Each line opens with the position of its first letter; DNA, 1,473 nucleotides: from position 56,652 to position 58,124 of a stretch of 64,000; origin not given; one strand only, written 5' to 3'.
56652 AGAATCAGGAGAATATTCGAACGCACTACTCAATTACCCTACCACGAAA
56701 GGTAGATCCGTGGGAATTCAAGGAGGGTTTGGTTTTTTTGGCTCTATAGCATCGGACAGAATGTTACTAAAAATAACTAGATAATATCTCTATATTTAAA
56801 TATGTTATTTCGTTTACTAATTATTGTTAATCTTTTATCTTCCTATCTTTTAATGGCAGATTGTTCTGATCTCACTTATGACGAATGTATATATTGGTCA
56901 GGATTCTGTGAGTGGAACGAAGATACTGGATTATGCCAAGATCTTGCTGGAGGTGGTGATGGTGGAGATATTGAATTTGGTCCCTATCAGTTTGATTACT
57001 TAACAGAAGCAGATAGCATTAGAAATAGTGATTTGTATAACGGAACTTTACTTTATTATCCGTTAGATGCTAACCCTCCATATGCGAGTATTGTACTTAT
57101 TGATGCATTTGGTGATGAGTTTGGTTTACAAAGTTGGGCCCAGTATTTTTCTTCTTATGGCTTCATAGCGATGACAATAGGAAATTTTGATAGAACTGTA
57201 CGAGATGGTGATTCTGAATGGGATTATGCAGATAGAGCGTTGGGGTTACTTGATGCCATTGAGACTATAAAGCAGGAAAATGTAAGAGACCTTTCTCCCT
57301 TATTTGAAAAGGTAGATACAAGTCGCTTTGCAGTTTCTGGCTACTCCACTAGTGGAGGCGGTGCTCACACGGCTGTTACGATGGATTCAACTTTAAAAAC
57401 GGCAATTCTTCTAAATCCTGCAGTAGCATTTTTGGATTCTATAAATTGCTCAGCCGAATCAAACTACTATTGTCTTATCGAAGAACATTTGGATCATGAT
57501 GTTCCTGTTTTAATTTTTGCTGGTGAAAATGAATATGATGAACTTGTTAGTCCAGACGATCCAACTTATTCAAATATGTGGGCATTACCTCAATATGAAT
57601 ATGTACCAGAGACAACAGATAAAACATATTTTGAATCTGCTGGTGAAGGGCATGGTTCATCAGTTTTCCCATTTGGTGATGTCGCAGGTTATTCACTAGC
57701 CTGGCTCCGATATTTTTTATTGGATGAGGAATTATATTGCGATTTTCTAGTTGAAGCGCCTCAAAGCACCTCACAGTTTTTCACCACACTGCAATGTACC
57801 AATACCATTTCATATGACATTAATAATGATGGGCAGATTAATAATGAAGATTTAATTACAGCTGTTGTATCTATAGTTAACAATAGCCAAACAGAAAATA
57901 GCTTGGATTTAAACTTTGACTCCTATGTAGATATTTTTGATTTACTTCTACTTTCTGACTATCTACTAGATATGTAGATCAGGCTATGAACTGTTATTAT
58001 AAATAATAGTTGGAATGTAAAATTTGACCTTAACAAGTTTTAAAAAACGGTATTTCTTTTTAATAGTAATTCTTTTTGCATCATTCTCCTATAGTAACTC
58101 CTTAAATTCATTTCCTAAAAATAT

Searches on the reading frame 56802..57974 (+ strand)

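Call 19: search_protein_families(library=pfam, proteins=[window:56802-57974:+])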
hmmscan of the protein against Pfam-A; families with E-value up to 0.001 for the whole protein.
window:56802-57974:+ (391 aa): 2 families
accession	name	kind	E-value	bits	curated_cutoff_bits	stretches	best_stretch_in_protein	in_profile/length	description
PF12740.14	PETase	-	4e-22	79.3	28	1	76-324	36-251/263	PET hydrolase-like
PF00404.24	Dockerin_1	-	0.00034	21.2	22.9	0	338-389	2-57/57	Dockerin type I domain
